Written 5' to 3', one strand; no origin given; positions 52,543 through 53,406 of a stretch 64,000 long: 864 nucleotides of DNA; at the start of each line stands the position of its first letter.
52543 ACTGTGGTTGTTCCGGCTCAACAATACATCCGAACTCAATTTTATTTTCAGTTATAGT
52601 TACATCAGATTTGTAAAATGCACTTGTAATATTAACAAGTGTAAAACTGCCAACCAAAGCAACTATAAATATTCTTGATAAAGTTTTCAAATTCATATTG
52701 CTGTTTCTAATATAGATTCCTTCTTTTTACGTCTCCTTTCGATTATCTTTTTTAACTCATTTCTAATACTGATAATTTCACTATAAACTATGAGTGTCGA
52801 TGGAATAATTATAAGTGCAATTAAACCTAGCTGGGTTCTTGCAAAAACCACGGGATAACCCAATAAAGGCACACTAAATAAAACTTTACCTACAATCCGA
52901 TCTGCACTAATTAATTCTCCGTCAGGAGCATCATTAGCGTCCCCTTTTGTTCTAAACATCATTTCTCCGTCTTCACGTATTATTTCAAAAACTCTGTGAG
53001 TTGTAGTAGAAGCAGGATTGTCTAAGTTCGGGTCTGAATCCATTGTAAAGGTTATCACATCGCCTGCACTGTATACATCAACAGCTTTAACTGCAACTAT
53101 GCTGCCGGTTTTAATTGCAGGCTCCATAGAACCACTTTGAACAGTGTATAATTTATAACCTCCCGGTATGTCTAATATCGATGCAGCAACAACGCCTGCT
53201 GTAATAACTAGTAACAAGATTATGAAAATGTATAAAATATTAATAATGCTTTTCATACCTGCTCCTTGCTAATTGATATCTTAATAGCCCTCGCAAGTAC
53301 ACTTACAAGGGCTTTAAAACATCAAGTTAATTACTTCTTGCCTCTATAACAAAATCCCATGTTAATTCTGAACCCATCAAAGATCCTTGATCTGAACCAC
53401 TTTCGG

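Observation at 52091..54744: TasA/TapA-SipW-like extracellular fibre operon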

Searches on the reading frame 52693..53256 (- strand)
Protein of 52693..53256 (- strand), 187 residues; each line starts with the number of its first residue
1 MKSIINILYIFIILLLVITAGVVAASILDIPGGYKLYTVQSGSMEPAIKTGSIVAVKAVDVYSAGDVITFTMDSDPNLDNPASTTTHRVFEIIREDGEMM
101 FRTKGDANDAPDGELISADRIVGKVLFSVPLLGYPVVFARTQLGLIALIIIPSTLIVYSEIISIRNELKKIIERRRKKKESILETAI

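Call 3: search_protein_families(library=ncbifam, proteins=[window:52693-53256:-], max_evalue=1)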
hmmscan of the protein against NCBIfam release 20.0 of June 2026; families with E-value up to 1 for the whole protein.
window:52693-53256:- (187 aa): 4 families
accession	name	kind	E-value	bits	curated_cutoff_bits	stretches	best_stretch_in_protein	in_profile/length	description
NF046067.1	SigPepSipWBacil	equivalog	5.6e-38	130.4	190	1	3-182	3-183/189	signal peptidase I SipW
TIGR02228.1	sigpep_I_arch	equivalog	1.6e-32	112.5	51.85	1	4-162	3-156/158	signal peptidase I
TIGR02227.1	sigpep_I_bact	equivalog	0.00019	21.4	47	1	33-76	19-66/162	signal peptidase I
NF001254.0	PRK00220.2-1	equivalog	0.041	13.9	199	1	99-162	99-163/182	glycerol-3-phosphate 1-O-acyltransferase PlsY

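Call 4: search_protein_families(library=pfam, proteins=[window:52693-53256:-], max_evalue=1)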
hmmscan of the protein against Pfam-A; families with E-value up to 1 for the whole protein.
window:52693-53256:- (187 aa): 2 families
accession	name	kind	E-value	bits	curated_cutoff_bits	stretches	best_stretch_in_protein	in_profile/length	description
PF00717.28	Peptidase_S24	-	9.9e-05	22.5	23.3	1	25-74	26-75/116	Peptidase S24-like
PF10502.14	Peptidase_S26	-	0.0017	18.8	22.9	1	15-77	10-70/168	Signal peptidase, peptidase S26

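Call 7: search_solved_structures(query=window:52693-53256:-, max_evalue=1, show_alignments=2)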
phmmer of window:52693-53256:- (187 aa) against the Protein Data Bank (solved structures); distinct sequences matched with E-value up to 1: 5.
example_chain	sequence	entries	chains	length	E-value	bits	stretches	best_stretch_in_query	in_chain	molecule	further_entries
7p2q_A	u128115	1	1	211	2.6e-05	27.3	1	15-116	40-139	Signal peptidase complex catalytic subunit SEC11C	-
7p2p_A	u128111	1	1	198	0.00026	24.1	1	16-116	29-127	Signal peptidase complex catalytic subunit SEC11A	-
9rjb_A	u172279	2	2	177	0.00052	23.1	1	16-116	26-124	Signal peptidase complex catalytic subunit SEC11A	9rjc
6q45_G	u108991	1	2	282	0.73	12.9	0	118-183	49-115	ATP synthase gamma chain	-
8gi2_A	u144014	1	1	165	0.92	12.5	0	9-81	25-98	Natrinema pilin, PilA2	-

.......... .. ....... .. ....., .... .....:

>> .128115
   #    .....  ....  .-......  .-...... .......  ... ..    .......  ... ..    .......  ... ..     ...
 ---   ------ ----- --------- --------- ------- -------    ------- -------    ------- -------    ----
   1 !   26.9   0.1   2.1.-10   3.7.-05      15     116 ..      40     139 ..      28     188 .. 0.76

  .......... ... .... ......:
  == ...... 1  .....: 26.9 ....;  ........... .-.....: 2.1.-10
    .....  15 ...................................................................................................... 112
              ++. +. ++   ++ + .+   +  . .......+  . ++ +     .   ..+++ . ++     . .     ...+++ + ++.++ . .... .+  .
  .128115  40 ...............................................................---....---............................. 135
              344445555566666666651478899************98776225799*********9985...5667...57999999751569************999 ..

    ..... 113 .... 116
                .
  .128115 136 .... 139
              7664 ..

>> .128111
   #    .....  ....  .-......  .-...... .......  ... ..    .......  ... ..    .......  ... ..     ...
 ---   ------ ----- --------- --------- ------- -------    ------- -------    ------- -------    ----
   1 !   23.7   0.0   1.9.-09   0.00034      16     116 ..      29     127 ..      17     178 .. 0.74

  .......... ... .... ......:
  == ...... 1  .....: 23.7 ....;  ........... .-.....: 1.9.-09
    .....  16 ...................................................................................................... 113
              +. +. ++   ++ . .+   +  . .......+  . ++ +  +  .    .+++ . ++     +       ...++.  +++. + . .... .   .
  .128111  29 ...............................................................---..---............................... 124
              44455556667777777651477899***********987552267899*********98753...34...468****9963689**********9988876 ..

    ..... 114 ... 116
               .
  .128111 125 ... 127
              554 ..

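Call 72: list_cluster_members(proteins=[P0001, P0021, P0025, window:52693-53256:-])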
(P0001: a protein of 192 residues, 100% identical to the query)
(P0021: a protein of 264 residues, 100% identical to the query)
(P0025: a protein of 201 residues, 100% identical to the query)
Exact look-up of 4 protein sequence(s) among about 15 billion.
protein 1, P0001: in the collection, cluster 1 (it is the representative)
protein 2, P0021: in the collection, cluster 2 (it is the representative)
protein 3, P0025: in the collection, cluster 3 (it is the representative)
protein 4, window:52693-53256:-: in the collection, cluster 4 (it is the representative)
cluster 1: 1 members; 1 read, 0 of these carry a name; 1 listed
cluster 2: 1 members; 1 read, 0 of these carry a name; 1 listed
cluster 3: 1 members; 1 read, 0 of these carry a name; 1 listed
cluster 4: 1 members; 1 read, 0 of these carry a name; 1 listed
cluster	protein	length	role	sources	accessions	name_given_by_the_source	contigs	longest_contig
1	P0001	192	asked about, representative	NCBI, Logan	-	-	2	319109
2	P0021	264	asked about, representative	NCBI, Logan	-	-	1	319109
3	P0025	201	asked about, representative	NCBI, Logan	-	-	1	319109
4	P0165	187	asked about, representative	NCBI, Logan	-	-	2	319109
